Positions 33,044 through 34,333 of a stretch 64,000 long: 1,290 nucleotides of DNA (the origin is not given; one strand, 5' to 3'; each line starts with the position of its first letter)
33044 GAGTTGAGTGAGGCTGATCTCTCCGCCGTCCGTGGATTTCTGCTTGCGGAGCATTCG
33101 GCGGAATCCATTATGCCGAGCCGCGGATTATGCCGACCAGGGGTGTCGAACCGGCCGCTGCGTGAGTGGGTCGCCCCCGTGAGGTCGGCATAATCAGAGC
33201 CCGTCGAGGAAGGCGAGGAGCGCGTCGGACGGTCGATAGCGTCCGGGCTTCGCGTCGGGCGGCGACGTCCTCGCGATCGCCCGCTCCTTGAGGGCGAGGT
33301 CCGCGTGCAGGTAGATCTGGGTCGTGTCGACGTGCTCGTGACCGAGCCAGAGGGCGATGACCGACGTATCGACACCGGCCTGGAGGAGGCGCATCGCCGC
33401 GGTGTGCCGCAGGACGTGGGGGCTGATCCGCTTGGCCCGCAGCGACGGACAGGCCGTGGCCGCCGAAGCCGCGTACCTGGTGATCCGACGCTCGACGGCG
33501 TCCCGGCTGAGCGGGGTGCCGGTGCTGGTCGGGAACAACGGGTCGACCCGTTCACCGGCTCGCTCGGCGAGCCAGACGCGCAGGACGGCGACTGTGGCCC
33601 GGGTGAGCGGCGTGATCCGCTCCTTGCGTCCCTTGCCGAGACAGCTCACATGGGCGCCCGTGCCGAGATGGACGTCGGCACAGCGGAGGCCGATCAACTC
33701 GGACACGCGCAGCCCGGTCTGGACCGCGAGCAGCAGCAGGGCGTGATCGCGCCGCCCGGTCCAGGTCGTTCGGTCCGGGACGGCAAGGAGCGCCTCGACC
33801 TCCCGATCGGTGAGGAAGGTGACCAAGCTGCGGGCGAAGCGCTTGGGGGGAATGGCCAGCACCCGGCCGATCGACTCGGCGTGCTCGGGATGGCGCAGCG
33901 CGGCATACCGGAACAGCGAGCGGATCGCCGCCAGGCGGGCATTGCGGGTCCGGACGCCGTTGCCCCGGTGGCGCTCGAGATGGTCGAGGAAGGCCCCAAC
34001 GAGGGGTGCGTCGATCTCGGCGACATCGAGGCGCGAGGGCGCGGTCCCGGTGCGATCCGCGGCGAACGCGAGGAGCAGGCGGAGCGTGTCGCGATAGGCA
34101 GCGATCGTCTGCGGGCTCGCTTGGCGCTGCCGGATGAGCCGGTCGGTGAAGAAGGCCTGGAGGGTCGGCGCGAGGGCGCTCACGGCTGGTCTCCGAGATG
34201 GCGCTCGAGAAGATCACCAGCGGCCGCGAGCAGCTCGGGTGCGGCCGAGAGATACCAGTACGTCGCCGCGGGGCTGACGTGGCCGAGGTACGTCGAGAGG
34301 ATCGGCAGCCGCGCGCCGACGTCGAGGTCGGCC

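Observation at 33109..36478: Recombinase-in-trio (RIT) element with perfect 92-bp inverted repeats, caught inside a defence-type ATPase gene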

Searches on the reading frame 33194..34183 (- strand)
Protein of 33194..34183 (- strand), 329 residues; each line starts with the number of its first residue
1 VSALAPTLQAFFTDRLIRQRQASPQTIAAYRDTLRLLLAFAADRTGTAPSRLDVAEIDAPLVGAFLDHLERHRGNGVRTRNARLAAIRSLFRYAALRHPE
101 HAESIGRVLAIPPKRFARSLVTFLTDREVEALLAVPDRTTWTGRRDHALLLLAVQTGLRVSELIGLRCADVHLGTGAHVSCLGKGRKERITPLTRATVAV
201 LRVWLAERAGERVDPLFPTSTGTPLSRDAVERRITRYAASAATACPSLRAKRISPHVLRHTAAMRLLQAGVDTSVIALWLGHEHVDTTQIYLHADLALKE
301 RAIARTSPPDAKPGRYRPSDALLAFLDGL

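Call 5: search_protein_families(library=pfam, proteins=[window:33194-34183:-], max_evalue=0.01)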
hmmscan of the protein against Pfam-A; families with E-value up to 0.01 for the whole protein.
window:33194-34183:- (329 aa): 4 families
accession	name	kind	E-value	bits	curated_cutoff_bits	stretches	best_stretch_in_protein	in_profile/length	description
PF00589.27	Phage_integrase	-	2.7e-37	128.6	27.1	1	123-295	2-169/172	Phage integrase family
PF02899.23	Phage_int_SAM_1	-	2.8e-12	47.2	22.3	1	12-97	4-82/83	Phage integrase, N-terminal SAM-like domain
PF13102.12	Phage_int_SAM_5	-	0.00014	22.6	22.3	1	11-95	5-83/98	Phage integrase SAM-like domain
PF13495.12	Phage_int_SAM_4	-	0.00029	21.6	27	1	17-94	9-78/85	Phage integrase, N-terminal SAM-like domain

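Call 8: search_protein_families(library=ncbifam, proteins=[window:33194-34183:-], max_evalue=0.01)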
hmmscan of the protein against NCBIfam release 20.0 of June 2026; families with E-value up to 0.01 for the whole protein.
window:33194-34183:- (329 aa): 12 families
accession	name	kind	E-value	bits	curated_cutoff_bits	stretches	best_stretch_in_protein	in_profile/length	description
TIGR02224.1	recomb_XerC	equivalog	1.7e-51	175.4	335.15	1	12-301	3-284/295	tyrosine recombinase XerC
TIGR02225.1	recomb_XerD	equivalog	1.9e-51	175.1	329.6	1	12-294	3-274/290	site-specific tyrosine recombinase XerD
NF001399.0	PRK00283.1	subfamily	1.5e-50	172.1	279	1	12-294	12-283/300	tyrosine recombinase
NF040815.2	recomb_XerA_Arch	equivalog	2.8e-43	148.4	220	1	18-296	8-256/263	site-specific tyrosine recombinase/integron integrase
NF002331.0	PRK01287.1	subfamily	2.8e-33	115.4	371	1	7-310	29-328/365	site-specific tyrosine recombinase XerC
TIGR02249.1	integrase_gron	subfamily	6.5e-22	78.3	265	2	16-205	8-177/315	integron integrase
NF003462.0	PRK05084.1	equivalog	1.1e-19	70.4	267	1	144-306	195-356/360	tyrosine recombinase XerS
NF007371.0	PRK09871.1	subfamily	2e-19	69.9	222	1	122-293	5-173/198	tyrosine-type DNA invertase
NF007370.0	PRK09870.1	subfamily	1.8e-17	63.6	221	1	122-292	11-177/200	tyrosine-type DNA invertase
NF011946.0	PRK15417.1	equivalog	3.8e-12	46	435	2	17-236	24-222/337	integron integrase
NF040693.1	recomb_GmtY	equivalog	6e-05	22.5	340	0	253-294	391-432/441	gamma-mobile-trio recombinase GmtY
NF041502.1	integrase_1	equivalog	0.0011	17.8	350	1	252-294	318-360/484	site-specific integrase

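Call 44: find_encoding_contigs(protein=window:33194-34183:-, flank=5000, max_places=10)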
Protein window:33194-34183:- (329 aa): no gene with exactly this product is on record in the collection.
